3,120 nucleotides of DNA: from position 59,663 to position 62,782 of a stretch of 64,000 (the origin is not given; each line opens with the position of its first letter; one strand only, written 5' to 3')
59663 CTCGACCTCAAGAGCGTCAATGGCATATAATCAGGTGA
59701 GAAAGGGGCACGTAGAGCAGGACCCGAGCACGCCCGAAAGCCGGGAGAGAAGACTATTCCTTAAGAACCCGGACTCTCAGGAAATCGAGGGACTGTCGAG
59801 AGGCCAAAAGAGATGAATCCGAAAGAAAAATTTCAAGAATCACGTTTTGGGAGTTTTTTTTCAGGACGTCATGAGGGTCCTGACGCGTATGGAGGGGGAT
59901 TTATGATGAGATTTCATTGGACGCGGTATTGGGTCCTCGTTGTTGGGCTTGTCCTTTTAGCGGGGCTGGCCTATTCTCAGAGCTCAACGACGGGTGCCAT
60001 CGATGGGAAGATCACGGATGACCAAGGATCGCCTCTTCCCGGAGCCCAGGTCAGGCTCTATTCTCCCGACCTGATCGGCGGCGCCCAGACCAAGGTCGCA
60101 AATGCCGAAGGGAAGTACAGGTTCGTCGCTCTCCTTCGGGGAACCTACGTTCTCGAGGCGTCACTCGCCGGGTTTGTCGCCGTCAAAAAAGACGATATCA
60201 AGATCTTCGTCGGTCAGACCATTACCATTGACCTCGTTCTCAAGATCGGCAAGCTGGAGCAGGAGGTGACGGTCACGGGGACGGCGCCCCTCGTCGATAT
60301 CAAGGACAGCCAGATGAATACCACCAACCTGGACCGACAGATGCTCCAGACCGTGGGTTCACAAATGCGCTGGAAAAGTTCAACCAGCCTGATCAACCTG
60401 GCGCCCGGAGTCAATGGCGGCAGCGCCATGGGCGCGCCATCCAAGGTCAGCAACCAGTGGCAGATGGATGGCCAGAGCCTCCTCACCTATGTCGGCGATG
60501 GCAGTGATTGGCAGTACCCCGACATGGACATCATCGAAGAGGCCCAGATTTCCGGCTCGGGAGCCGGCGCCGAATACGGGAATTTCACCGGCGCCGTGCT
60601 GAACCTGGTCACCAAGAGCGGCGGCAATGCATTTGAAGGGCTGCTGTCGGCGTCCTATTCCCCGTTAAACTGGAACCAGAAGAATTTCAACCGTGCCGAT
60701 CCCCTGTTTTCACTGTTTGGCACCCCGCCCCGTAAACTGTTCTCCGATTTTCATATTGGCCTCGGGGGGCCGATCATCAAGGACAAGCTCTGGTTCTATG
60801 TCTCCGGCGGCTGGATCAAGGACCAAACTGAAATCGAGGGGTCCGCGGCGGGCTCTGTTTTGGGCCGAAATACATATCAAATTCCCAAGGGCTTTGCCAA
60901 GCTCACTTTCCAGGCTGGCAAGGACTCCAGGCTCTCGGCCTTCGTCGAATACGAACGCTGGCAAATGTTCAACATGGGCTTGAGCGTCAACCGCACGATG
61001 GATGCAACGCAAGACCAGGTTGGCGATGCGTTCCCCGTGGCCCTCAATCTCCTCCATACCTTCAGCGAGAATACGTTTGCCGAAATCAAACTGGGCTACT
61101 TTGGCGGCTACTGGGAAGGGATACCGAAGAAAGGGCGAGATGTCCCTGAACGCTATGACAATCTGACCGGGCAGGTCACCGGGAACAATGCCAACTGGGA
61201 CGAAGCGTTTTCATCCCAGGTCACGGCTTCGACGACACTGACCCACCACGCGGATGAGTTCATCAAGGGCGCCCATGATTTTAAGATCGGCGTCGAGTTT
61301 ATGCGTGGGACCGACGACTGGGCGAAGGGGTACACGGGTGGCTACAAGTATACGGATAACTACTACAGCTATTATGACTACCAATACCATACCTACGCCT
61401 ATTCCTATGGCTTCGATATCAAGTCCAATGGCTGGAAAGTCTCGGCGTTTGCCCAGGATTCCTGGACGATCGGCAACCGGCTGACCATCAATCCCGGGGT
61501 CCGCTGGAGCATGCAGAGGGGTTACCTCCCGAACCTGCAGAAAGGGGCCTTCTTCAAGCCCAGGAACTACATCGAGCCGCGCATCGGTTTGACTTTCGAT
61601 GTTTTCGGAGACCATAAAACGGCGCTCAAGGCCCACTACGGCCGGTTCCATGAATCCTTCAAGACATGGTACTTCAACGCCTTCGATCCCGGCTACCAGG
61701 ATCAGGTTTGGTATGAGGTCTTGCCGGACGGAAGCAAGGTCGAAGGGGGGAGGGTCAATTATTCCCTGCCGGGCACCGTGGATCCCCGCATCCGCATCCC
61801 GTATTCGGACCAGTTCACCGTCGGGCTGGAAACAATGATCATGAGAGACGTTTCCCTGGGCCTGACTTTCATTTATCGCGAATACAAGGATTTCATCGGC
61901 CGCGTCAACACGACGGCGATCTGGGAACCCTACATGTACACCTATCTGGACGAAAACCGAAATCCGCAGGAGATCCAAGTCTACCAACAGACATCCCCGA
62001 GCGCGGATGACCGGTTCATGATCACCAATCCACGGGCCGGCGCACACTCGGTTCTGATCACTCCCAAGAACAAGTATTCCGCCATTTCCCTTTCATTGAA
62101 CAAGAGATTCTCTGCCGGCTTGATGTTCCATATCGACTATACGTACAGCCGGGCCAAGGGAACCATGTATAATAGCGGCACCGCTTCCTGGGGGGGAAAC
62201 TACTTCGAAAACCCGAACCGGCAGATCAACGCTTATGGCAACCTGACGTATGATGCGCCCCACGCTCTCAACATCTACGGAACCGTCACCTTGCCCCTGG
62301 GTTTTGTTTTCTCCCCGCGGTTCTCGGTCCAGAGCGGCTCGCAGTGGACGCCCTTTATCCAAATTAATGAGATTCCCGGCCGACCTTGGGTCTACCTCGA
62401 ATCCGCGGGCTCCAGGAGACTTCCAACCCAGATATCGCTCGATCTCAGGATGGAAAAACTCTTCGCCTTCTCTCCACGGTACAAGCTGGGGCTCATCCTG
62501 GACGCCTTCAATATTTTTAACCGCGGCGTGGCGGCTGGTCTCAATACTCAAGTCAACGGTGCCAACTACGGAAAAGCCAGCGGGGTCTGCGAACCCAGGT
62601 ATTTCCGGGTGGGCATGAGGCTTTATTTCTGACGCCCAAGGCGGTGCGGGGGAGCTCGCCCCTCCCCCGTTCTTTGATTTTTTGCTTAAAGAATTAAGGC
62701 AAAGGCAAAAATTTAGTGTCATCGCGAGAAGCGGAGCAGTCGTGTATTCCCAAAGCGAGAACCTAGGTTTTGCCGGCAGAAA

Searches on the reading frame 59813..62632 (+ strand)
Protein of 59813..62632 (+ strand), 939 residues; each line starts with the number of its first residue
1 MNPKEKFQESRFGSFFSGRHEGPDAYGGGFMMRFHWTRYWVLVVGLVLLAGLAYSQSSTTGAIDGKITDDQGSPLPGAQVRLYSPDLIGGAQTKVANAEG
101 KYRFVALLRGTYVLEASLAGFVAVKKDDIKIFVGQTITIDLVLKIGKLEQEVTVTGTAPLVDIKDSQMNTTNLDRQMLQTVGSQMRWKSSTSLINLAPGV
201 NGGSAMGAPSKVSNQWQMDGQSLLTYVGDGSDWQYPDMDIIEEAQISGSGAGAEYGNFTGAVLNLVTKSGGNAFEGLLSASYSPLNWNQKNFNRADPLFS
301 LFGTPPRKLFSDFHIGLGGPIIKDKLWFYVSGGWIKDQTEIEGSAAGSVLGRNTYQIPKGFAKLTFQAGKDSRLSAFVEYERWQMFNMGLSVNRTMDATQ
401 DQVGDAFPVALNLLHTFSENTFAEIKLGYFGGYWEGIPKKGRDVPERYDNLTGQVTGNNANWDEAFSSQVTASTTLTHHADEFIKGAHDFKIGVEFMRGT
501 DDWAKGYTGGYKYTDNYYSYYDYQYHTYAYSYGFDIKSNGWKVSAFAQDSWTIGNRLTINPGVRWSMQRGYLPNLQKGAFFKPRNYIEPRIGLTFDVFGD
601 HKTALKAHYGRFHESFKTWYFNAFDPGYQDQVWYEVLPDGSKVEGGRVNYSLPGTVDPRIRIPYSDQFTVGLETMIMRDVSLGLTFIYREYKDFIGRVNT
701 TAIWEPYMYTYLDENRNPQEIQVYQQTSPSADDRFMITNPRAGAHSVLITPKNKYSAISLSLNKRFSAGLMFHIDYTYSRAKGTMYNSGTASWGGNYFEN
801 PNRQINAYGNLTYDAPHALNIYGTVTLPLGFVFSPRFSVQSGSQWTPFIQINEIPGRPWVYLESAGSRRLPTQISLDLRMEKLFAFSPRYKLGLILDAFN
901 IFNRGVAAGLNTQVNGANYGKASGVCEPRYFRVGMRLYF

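Call 67: search_protein_families(library=pfam, proteins=[window:59813-62632:+], max_evalue=0.0001)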
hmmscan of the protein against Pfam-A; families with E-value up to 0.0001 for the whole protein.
window:59813-62632:+ (939 aa): 3 families
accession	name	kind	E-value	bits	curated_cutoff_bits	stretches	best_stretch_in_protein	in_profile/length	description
PF25183.1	OMP_b-brl_4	-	1.7e-39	136.3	30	2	582-830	433-680/838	Outer membrane beta barrel domain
PF13620.12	CarboxypepD_reg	-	1.2e-13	51.6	32.3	1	63-144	2-82/82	Carboxypeptidase regulatory-like domain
PF13715.12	CarbopepD_reg_2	-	4.8e-06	27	32.2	1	63-152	1-86/88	CarboxypepD_reg-like domain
